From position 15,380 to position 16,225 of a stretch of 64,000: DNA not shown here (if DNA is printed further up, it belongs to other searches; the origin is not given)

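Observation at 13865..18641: Complete dTTP-synthesis operon with two tandem paralogous phage-T4-Dnk-like dNMP kinases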

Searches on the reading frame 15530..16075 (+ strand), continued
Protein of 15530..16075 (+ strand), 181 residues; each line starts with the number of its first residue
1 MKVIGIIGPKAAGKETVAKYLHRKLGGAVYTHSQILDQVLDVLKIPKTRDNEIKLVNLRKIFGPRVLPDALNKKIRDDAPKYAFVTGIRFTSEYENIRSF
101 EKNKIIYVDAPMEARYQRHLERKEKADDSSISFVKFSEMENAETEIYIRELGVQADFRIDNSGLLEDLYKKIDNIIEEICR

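Call 66: find_encoding_contigs(protein=P0100, flank=5000, max_places=2)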
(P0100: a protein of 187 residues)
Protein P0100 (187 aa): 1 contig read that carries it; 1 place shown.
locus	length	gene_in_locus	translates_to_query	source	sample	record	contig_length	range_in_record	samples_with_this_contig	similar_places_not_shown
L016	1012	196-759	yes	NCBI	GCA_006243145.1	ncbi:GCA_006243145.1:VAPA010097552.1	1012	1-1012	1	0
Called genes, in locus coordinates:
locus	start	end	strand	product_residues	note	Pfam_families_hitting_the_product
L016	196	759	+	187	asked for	PF01121:CoaE (faint), PF13238:AAA_18, PF13207:AAA_17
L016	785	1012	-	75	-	?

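Call 76: search_protein_families(library=phrogs, alignment_id=A5, max_evalue=0.001)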
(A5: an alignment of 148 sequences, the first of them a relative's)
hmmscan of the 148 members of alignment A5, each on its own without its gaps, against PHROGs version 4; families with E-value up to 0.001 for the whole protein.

A. member 1, P0007 (181 aa): 2 families
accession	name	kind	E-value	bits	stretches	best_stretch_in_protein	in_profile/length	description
phrog_139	-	other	3e-18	67.3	2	59-179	165-263/342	deoxynucleoside monophosphate kinase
phrog_10255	-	other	1.1e-07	32.8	1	1-173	1-187/230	kinase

B. families by the number of members that match (of 148 scanned): 11 families
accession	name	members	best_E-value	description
phrog_139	-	148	8.8e-30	deoxynucleoside monophosphate kinase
phrog_10255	-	105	1.8e-15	kinase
phrog_1815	-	102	2.7e-10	guanylate kinase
phrog_761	-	23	1.2e-09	thymidylate kinase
phrog_9198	-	8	1.5e-06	-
phrog_31701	-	6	8.3e-06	-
phrog_2107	-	6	1.2e-05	thymidylate kinase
phrog_800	-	4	1.3e-05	terminase small subunit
phrog_8118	-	1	3.4e-05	-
phrog_19196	-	1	0.00029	-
phrog_168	-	1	0.0003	clamp loader of DNA polymerase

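Call 77: search_protein_families(library=pfam, alignment_id=A5, max_evalue=0.001)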
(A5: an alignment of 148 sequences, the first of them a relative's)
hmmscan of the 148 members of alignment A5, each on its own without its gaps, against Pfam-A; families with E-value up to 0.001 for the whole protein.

A. member 1, P0007 (181 aa): 3 families
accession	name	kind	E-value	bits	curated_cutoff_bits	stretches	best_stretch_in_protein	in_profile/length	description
PF13238.12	AAA_18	-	1.6e-06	29.1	29.4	1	4-145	1-125/128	AAA domain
PF13207.12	AAA_17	-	2.6e-06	28.2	27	1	8-130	2-131/136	AAA domain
PF21448.3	DNMK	-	1.9e-05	24.8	27.1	0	2-38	1-37/232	Deoxynucleotide monophosphate kinase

B. families by the number of members that match (of 148 scanned): 16 families
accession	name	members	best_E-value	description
PF13238.12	AAA_18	140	1.1e-13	AAA domain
PF13207.12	AAA_17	135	3.3e-13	AAA domain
PF21448.3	DNMK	78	4.1e-14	Deoxynucleotide monophosphate kinase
PF01121.26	CoaE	50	1.9e-08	Dephospho-CoA kinase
PF13671.12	AAA_33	26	2e-07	AAA domain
PF01712.25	dNK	17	9.2e-07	Deoxynucleoside kinase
PF04275.20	P-mevalo_kinase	11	3.1e-06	Phosphomevalonate kinase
PF00406.28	ADK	10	1.8e-06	Adenylate kinase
PF13189.12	Cytidylate_kin2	10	2.9e-06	Cytidylate kinase-like family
PF20720.3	nSTAND3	7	2.1e-05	Novel STAND NTPase 3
PF00485.24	PRK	5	6.6e-06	Phosphoribulokinase / Uridine kinase family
PF02224.24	Cytidylate_kin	5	8.7e-05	Cytidylate kinase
PF13401.12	AAA_22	4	0.00025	AAA domain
PF02223.23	Thymidylate_kin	2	3.6e-05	Thymidylate kinase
PF06414.18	Zeta_toxin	2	4e-05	Zeta toxin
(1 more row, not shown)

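Call 78: search_solved_structures(query=A5, max_evalue=0.001, show_alignments=0)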
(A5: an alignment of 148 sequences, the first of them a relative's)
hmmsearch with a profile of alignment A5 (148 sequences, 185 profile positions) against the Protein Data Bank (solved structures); distinct sequences matched with E-value up to 0.001: 27.
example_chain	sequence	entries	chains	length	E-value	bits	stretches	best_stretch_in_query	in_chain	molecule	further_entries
3lw7_A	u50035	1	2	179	7.7e-27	97.5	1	4-182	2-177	Adenylate kinase related protein (AdkA-like)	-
3h0k_A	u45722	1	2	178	8.8e-27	97.3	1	5-182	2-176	UPF0200 protein SSO1041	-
2grj_A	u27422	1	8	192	2.1e-08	37.4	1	3-46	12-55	Dephospho-CoA kinase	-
2if2_A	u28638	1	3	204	3.7e-08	36.6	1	102-183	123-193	Dephospho-CoA kinase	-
3adk_A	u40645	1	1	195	1.2e-07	34.9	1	2-177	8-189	ADENYLATE KINASE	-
7x7s_A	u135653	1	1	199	1.2e-07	34.9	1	2-175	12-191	Adenylate kinase isoenzyme 1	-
1z83_A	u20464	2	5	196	2.1e-07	34.2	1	2-175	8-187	Adenylate kinase 1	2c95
7de3_A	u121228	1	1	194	3.8e-07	33.3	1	2-175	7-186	Adenylate kinase isoenzyme 1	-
8x1g_A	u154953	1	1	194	4e-07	33.3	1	2-175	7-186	Adenylate kinase isoenzyme 1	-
1uf9_A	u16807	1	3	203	1.4e-06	31.5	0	3-24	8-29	TT1252 protein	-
1dek_A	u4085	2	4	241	2.5e-06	30.6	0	4-43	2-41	DEOXYNUCLEOSIDE MONOPHOSPHATE KINASE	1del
5ycf_B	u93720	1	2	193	2.7e-06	30.6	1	3-148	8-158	Adenylate kinase isoenzyme 1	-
5ycd_A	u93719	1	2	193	3.1e-06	30.4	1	3-140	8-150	Adenylayte kinase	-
1uky_A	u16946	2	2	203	4.7e-06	29.8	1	5-180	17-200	URIDYLATE KINASE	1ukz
5xru_A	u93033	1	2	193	5e-06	29.7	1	3-151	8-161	adenylate kinase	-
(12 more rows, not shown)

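Call 79: find_homologous_proteins(query=A5, max_evalue=1e-10)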
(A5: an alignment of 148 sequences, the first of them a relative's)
Query A5 (148 sequences) (181 aa, profile of the alignment): 2380 proteins with E <= 1e-10 among 8000 candidates; the best 120 are listed.
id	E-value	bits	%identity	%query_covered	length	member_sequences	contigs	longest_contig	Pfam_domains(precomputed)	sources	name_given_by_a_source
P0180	3.7e-73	263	35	97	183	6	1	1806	PF01121.27,PF13207.13,PF13238.13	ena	-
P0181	1.3e-72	261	35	99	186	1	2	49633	PF21448.4,PF01121.27,PF00485.25,PF13207.13,PF13238.13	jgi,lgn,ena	jgi:dephospho-CoA kinase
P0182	3.5e-72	260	36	97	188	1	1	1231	PF13207.13,PF13238.13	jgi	jgi:dephospho-CoA kinase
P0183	3.7e-72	260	34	99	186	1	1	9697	PF21448.4,PF01121.27,PF13207.13,PF13238.13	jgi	jgi:dephospho-CoA kinase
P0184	4.8e-72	260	36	96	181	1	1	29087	PF21448.4,PF01121.27,PF13207.13,PF13238.13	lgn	-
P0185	7.8e-72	259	36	99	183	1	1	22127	PF13207.13,PF13238.13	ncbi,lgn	ncbi:MAG: AAA family ATPase [Candidatus Magasanikbacteria bacterium]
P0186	9.0e-72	259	35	96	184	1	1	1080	PF21448.4,PF13207.13,PF13238.13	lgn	-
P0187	1.2e-71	258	36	96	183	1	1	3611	PF21448.4,PF13207.13,PF13238.13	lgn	-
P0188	1.3e-71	258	33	99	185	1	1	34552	PF13207.13,PF13238.13,PF01712.26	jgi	-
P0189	1.5e-71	258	33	96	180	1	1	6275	PF21448.4,PF01121.27,PF13207.13,PF13238.13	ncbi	-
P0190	1.6e-71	258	33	98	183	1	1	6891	PF13207.13,PF13238.13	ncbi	-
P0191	1.7e-71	258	34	98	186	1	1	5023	PF21448.4,PF01121.27,PF00485.25,PF13207.13,PF13238.13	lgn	-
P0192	1.9e-71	258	35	98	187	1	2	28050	PF13207.13,PF13238.13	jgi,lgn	jgi:dephospho-CoA kinase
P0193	1.9e-71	258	34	96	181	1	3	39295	PF21448.4,PF13207.13,PF13238.13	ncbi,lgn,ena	-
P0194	2.0e-71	258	36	96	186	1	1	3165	PF13207.13,PF13238.13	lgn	-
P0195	2.0e-71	258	32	98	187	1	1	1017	PF21448.4,PF13207.13,PF13238.13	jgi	jgi:dephospho-CoA kinase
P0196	2.3e-71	257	34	96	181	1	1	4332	PF01121.27,PF13207.13,PF13238.13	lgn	-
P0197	2.3e-71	257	34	96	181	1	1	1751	PF04275.21,PF21448.4,PF01121.27,PF13207.13,PF13238.13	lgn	-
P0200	2.9e-71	257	31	97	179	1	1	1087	PF21448.4,PF01121.27,PF13207.13,PF13238.13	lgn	-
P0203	3.6e-71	257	33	96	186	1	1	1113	PF21448.4,PF01121.27,PF00485.25,PF13207.13,PF13238.13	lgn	-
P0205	3.8e-71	257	39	97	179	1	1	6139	PF01121.27,PF13207.13,PF13238.13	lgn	-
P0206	4.6e-71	256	34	96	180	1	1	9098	PF01121.27,PF13207.13,PF13189.13,PF13238.13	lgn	-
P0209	6.0e-71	256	33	96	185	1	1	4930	PF21448.4,PF01121.27,PF13207.13,PF13238.13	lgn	-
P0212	7.3e-71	256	36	96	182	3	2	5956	PF04275.21,PF21448.4,PF01121.27,PF13671.13,PF13207.13,PF13238.13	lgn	-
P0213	9.2e-71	255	36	98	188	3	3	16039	PF21448.4,PF13207.13,PF13238.13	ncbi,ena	ncbi:MAG: AAA family ATPase [Patescibacteria group bacterium]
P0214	1.1e-70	255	32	98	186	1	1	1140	PF01121.27,PF13207.13,PF13238.13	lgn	-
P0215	1.2e-70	255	36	96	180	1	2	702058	PF01121.27,PF13207.13,PF13238.13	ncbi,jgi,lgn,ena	ncbi:MAG: AAA family ATPase [Patescibacteria group bacterium]|jgi:dephospho-CoA kinase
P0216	1.4e-70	255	35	97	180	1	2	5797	PF21448.4,PF13207.13,PF13238.13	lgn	-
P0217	1.4e-70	255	36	98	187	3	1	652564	PF21448.4,PF13207.13,PF13238.13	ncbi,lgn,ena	-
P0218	1.6e-70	255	30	96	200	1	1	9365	PF01121.27,PF13207.13,PF13238.13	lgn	-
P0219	1.7e-70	255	37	96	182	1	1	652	PF21448.4,PF01121.27,PF13207.13,PF13238.13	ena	-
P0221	1.9e-70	254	33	96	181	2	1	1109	PF01121.27,PF13207.13,PF13238.13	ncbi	-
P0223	2.1e-70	254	33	96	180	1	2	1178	PF01121.27,PF13207.13,PF13238.13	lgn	-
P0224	2.3e-70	254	35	97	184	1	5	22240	PF01121.27,PF13207.13,PF13238.13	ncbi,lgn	-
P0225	2.7e-70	254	33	96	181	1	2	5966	PF21448.4,PF01121.27,PF13207.13,PF13238.13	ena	-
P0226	2.8e-70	254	37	98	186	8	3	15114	PF21448.4,PF13207.13,PF13238.13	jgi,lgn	jgi:dephospho-CoA kinase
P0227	3.0e-70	254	35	97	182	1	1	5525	PF21448.4,PF01121.27,PF13207.13,PF13238.13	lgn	-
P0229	3.1e-70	254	39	96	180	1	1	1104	PF21448.4,PF01121.27,PF13671.13,PF13207.13,PF13238.13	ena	-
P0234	4.2e-70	253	36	99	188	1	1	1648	PF01121.27,PF13207.13,PF13238.13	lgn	-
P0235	4.4e-70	253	35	99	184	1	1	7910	PF01121.27,PF13207.13,PF13238.13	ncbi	ncbi:AAA family ATPase [Patescibacteria group bacterium]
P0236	4.7e-70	253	35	97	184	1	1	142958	PF01121.27,PF13207.13,PF13238.13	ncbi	-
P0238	5.1e-70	253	33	96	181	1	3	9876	PF01121.27,PF13207.13,PF13238.13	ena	-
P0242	7.1e-70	253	36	97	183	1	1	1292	PF21448.4,PF01121.27,PF13207.13,PF13238.13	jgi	jgi:dephospho-CoA kinase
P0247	8.6e-70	252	36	96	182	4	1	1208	PF01121.27,PF13207.13,PF13238.13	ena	-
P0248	8.7e-70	252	33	96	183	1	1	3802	PF21448.4,PF01121.27,PF13207.13,PF13238.13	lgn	-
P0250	9.0e-70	252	35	97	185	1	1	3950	PF04275.21,PF21448.4,PF13207.13,PF13238.13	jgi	jgi:dephospho-CoA kinase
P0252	9.3e-70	252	30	98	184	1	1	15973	PF01121.27,PF13207.13,PF13238.13,PF01712.26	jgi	jgi:dephospho-CoA kinase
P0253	9.5e-70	252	35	98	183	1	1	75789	PF21448.4,PF01121.27,PF13207.13,PF13238.13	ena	-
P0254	9.9e-70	252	32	97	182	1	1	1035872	PF13207.13,PF13238.13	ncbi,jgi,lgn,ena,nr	ncbi:AAA family ATPase [Patescibacteria group bacterium]|nr:AAA family ATPase [Patescibacteria group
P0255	1.0e-69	252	35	98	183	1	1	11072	PF21448.4,PF01121.27,PF13207.13,PF13238.13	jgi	jgi:dephospho-CoA kinase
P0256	1.0e-69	252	34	98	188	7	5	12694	PF21448.4,PF01121.27,PF13207.13,PF13238.13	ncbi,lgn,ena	ncbi:MAG: AAA family ATPase [Patescibacteria group bacterium]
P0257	1.1e-69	252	33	96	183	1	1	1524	PF21448.4,PF01121.27,PF13207.13,PF13238.13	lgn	-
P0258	1.1e-69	252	34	97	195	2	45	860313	PF13207.13,PF13238.13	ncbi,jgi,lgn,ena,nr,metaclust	ncbi:MAG: AAA family ATPase [Candidatus Komeilibacteria bacterium]|jgi:dephospho-CoA kinase|nr:AAA f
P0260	1.1e-69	252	33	96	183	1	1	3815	PF21448.4,PF01121.27,PF13207.13,PF13238.13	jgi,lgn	jgi:dephospho-CoA kinase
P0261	1.3e-69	252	37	96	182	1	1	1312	PF21448.4,PF01121.27,PF13207.13,PF13238.13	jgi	jgi:dephospho-CoA kinase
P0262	1.4e-69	252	31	96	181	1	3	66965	PF01121.27,PF13207.13,PF13238.13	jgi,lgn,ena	-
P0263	1.4e-69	252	34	97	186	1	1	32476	PF21448.4,PF13207.13,PF13238.13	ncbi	-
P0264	1.4e-69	252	29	97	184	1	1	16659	PF01121.27,PF13207.13,PF13238.13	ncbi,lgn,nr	ncbi:hypothetical protein EPO05_01450 [Patescibacteria group bacterium]|nr:MAG: hypothetical protein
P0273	1.7e-69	251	35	96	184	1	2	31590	PF01121.27,PF13207.13,PF13238.13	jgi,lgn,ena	-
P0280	1.9e-69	251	34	98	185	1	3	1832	PF21448.4,PF13207.13,PF13238.13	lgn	-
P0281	1.9e-69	251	33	99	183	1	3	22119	PF21448.4,PF13207.13,PF13238.13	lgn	-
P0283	2.1e-69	251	33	99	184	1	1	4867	PF00406.30,PF01121.27,PF13207.13,PF13238.13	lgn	-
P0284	2.1e-69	251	32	97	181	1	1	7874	PF01121.27,PF13207.13,PF13238.13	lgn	-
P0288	2.3e-69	251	31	96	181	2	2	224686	PF01121.27,PF13207.13,PF13238.13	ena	-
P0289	2.3e-69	251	36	97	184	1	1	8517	PF21448.4,PF01121.27,PF13207.13,PF13238.13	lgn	-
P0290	2.3e-69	251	31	96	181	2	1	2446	PF01121.27,PF13207.13,PF13238.13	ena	-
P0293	2.5e-69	251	34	98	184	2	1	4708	PF21448.4,PF13207.13,PF13238.13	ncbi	-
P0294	2.6e-69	251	35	99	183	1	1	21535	PF01121.27,PF13207.13,PF13238.13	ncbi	-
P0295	2.6e-69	251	38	96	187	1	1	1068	PF21448.4,PF01121.27,PF13207.13,PF13238.13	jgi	-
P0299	2.8e-69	251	31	98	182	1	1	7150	PF21448.4,PF13207.13,PF13238.13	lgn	-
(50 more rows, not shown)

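Call 80: find_encoding_contigs(protein=P0254, flank=6000, max_places=1)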
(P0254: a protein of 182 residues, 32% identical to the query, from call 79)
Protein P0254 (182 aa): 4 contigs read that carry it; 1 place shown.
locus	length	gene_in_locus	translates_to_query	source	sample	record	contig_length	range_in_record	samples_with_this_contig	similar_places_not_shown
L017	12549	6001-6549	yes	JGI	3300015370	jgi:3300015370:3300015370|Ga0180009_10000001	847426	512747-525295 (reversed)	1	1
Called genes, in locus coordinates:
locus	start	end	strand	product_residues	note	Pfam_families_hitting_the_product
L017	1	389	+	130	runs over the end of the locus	PF04892:VanZ-LLP1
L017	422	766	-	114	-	PF00453:Ribosomal_L20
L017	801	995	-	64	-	PF01632:Ribosomal_L35p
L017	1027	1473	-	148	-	PF05198:IF3_N, PF00707:IF3_C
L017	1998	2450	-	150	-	PF01668:SmpB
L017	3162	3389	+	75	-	-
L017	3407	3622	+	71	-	PF18917:LiaI-LiaF-like_TM1, PF22570:LiaF-TM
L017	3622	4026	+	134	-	PF01205:Impact_N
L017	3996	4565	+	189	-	PF01863:YgjP-like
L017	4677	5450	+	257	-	PF00459:Inositol_P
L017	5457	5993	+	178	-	PF00383:dCMP_cyt_deam_1, PF14437:MafB19-deam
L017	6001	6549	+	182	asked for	PF13207:AAA_17, PF13238:AAA_18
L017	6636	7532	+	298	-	PF00303:Thymidylat_synt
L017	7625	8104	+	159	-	PF00186:DHFR_1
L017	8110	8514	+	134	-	-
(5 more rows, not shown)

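Call 81: find_encoding_contigs(protein=P0258, flank=6000, max_places=1)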
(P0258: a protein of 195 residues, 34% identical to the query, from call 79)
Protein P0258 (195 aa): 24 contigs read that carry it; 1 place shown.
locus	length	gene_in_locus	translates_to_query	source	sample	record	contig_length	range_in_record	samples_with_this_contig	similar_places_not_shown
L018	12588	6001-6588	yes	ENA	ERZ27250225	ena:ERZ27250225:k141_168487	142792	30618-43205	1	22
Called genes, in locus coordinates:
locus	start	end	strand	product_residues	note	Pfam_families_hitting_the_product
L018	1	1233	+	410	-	PF00892:EamA, PF01687:Flavokinase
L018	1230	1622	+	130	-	PF04892:VanZ-LLP1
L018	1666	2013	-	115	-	PF00453:Ribosomal_L20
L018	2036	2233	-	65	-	PF01632:Ribosomal_L35p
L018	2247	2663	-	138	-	PF05198:IF3_N, PF00707:IF3_C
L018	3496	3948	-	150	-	PF01668:SmpB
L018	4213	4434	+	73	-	PF18917:LiaI-LiaF-like_TM1, PF22570:LiaF-TM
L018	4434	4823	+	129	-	PF01205:Impact_N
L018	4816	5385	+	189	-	PF01863:YgjP-like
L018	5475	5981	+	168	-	PF00383:dCMP_cyt_deam_1, PF14437:MafB19-deam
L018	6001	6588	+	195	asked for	PF13207:AAA_17, PF13238:AAA_18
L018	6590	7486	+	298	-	PF00303:Thymidylat_synt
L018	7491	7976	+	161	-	PF00186:DHFR_1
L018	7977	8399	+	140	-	PF00692:dUTPase, PF22769:DCD (weak)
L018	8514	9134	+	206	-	PF02223:Thymidylate_kin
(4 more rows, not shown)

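Call 82: find_encoding_contigs(protein=P0215, flank=6000, max_places=1)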
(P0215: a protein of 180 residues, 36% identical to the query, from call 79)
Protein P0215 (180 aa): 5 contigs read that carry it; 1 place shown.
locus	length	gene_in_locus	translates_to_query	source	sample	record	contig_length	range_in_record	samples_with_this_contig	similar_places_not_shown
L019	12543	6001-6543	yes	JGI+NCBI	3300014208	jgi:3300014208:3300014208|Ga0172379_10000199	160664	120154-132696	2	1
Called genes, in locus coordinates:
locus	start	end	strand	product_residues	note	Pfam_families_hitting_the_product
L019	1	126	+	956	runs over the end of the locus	-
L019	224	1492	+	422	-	PF00892:EamA, PF01687:Flavokinase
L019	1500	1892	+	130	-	PF04892:VanZ-LLP1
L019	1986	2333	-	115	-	PF00453:Ribosomal_L20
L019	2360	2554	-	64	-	PF01632:Ribosomal_L35p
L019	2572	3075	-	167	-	PF05198:IF3_N, PF00707:IF3_C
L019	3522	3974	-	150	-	PF01668:SmpB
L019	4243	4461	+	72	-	PF18917:LiaI-LiaF-like_TM1, PF22570:LiaF-TM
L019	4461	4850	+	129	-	PF01205:Impact_N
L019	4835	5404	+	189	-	PF01863:YgjP-like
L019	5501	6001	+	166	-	PF00383:dCMP_cyt_deam_1, PF14437:MafB19-deam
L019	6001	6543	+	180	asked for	PF01121:CoaE (faint), PF13238:AAA_18, PF13207:AAA_17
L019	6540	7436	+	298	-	PF00303:Thymidylat_synt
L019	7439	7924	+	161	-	PF00186:DHFR_1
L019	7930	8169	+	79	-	PF04973:NMN_transporter (weak)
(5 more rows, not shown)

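Call 85: find_related_loci(query=A4, collection=viral_contigs, flank=5000)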
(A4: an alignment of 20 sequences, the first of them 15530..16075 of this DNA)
Query A4 (181 aa) in viral_contigs; peptide patterns used: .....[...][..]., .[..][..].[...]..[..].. (x = any residue, [..] = any of these).
36 stretches matched a pattern; 1 encode a relative of the query (tblastn E <= 1e-3); 1 distinct loci.
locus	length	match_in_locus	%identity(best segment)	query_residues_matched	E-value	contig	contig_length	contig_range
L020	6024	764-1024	24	85-176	2e-6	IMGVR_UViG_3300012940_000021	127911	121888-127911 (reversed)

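Call 87: search_protein_families(library=padloc, proteins=[window:15530-16075:+], max_evalue=0.01)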
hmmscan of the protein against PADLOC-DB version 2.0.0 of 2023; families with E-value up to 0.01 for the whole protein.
window:15530-16075:+ (181 aa): 0 families
